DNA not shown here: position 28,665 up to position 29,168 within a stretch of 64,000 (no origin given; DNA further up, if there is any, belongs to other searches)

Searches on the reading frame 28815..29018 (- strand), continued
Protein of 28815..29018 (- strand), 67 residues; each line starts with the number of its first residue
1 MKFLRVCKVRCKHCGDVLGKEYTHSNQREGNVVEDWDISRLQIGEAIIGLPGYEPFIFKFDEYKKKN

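Call 91: search_protein_families(library=ncbifam, proteins=[L005:1916-4453:-, L005:860-1912:+, L005:7982-9076:+, L001:8994-9971:+, L001:9974-10477:+, L001:10483-11463:+, L001:11476-12225:+, L005:4484-4951:+], max_evalue=0.001)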
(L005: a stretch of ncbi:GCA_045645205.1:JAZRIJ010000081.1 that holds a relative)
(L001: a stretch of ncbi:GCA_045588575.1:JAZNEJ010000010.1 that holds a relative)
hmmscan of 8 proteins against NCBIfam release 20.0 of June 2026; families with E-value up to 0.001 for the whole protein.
L005:1916-4453:- (845 aa): 4 families
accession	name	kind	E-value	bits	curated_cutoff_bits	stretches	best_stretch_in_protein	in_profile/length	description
NF033547.1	transpos_IS1595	equivalog_domain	5.5e-26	91.8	75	1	300-529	2-214/215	IS1595 family transposase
NF033558.1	transpos_IS1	equivalog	1.9e-07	31.3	100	1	256-335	1-73/199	IS1 family transposase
NF050000.1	IS1_IS1595_Zn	domain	0.00046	20.7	28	0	256-291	1-33/34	IS1/IS1595 family N-terminal zinc-binding domain-containing protein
NF047912.1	ECs_2282_CxxC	subfamily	0.00069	19.5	37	0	254-291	3-39/60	ECs_2282 family putative zinc-binding protein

L005:860-1912:+ (350 aa): 5 families
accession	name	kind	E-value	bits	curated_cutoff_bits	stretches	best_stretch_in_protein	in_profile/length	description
NF033547.1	transpos_IS1595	equivalog_domain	2.2e-44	151.9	75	1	88-313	1-215/215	IS1595 family transposase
NF033558.1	transpos_IS1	equivalog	2.7e-12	47.1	100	1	48-155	1-106/199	IS1 family transposase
NF050000.1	IS1_IS1595_Zn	domain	1.1e-08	35.4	28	1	48-81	1-34/34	IS1/IS1595 family N-terminal zinc-binding domain-containing protein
NF033544.1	transpos_IS1249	exception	1.9e-06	27.3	300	1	46-137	2-91/382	IS1249 family transposase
NF048018.1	IS256_N_4Cys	domain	5.1e-06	27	27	1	47-78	1-31/31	transposase-like zinc-binding domain-containing protein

L005:7982-9076:+ (364 aa): 10 families
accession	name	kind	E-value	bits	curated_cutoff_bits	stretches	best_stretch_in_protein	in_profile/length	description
NF040815.2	recomb_XerA_Arch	equivalog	8e-20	71.5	220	2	249-348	154-254/263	site-specific tyrosine recombinase/integron integrase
TIGR02224.1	recomb_XerC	equivalog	5.6e-16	58.8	335.15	1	86-352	19-281/295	tyrosine recombinase XerC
TIGR02225.1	recomb_XerD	equivalog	6.5e-13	48.6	329.6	1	82-341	12-268/290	site-specific tyrosine recombinase XerD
NF001399.0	PRK00283.1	subfamily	2e-11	43.7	279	1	88-341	30-277/300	tyrosine recombinase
TIGR02249.1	integrase_gron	subfamily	2.6e-11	43.4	265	1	287-347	239-299/315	integron integrase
NF003462.0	PRK05084.1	equivalog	1.3e-07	30.7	267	1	291-361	289-357/360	tyrosine recombinase XerS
NF002331.0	PRK01287.1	subfamily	6.7e-07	28.6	371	1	198-341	171-306/365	site-specific tyrosine recombinase XerC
NF011946.0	PRK15417.1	equivalog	9.9e-06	24.9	435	1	289-342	256-310/337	integron integrase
NF002685.0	PRK02436.1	equivalog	0.00028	20.8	178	0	250-346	154-244/245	site-specific tyrosine recombinase XerD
NF007371.0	PRK09871.1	subfamily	0.00031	20.3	222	0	194-231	32-67/198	tyrosine-type DNA invertase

L001:8994-9971:+ (325 aa): 0 families

L001:9974-10477:+ (167 aa): 0 families

L001:10483-11463:+ (326 aa): 0 families

L001:11476-12225:+ (250 aa): 5 families
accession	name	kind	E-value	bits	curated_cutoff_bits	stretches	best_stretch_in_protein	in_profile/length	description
TIGR02759.1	TraD_Ftype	equivalog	4e-09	35.8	521.35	1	48-204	171-311/566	type IV conjugative transfer system coupling protein TraD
NF045973.1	conju_CD1115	equivalog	1.6e-07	30.5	250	1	49-210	20-174/442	VirD4-like conjugal transfer protein, CD1115 family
NF042943.1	HerA_antiphage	equivalog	1.4e-05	23.9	800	1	49-107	152-208/566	anti-phage-associated helicase HerA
NF040937.1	HerA_Thermprot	equivalog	0.00025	19.6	800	1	43-98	130-182/487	DNA double-strand break repair helicase HerA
NF053655.1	CedD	equivalog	0.00043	19.1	600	1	49-100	217-265/527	DNA-translocating ATPase CedD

L005:4484-4951:+ (155 aa): 0 families

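Call 92: search_protein_families(library=pfam, proteins=[L005:1916-4453:-, L001:11476-12225:+, L001:9974-10477:+], max_evalue=0.01)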
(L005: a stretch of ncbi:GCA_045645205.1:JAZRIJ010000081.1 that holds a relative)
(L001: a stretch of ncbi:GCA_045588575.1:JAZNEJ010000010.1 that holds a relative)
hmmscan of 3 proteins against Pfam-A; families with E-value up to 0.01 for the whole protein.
L005:1916-4453:- (845 aa): 7 families
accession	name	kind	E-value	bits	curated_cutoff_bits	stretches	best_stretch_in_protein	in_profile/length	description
PF14411.12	LHH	-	2.5e-17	63.3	23.3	1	90-171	1-74/76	A nuclease of the HNH/ENDO VII superfamily with conserved LHH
PF08281.18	Sigma70_r4_2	-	7.7e-06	25.9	25.7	0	313-340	22-49/54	Sigma-70, region 4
PF13518.12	HTH_28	-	9e-05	22.9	25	0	310-334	5-29/52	Helix-turn-helix domain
PF13384.12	HTH_23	-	0.00025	21.2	24.6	0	306-340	6-40/50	Homeodomain-like domain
PF02796.21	HTH_7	-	0.0019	18.7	23.8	0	583-609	11-37/45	Helix-turn-helix domain of resolvase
PF09723.15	Zn_ribbon_8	-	0.0027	18.1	34.4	0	280-293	6-19/41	Zinc ribbon domain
PF03811.18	Zn_ribbon_InsA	-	0.0041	17.2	26.1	1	256-285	8-34/35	InsA N-terminal domain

L001:11476-12225:+ (250 aa): 4 families
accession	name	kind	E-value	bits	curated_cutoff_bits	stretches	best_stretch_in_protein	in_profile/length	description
PF10412.15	TrwB_AAD_bind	-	2.6e-18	66.5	20.5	1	43-208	5-155/387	Type IV secretion-system coupling protein DNA-binding domain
PF01935.23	DUF87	-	4.4e-09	37.2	23.2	1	44-145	13-114/220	Helicase HerA, central domain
PF00910.28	RNA_helicase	-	0.0012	19.7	21.5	1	57-127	2-72/105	RNA helicase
PF02534.20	T4SS-DNA_transf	-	0.0083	15.4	20.1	1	81-199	67-185/468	Type IV secretory system Conjugative DNA transfer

L001:9974-10477:+ (167 aa): 0 families

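Call 93: list_cluster_members(proteins=[P0001, P0008, P0012, P0024])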
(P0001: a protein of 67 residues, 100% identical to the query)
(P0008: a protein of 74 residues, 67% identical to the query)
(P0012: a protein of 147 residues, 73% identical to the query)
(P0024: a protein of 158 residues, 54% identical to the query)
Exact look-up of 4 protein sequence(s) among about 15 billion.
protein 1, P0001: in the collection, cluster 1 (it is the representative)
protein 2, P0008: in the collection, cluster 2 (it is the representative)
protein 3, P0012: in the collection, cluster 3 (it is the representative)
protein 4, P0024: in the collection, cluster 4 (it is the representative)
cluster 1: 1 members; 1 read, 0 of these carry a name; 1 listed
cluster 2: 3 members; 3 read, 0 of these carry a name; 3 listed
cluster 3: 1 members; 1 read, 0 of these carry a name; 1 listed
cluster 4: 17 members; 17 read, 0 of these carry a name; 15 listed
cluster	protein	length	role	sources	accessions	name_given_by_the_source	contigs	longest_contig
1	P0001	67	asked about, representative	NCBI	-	-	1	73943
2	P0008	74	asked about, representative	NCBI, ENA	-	-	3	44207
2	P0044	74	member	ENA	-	-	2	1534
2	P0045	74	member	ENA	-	-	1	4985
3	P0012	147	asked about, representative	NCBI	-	-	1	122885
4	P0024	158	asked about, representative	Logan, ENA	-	-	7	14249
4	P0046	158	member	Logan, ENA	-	-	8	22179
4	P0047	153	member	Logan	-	-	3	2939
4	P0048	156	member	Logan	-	-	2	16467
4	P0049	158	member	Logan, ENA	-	-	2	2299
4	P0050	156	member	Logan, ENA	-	-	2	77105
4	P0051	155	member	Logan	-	-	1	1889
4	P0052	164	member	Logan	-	-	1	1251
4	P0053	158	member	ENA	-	-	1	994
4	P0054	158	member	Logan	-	-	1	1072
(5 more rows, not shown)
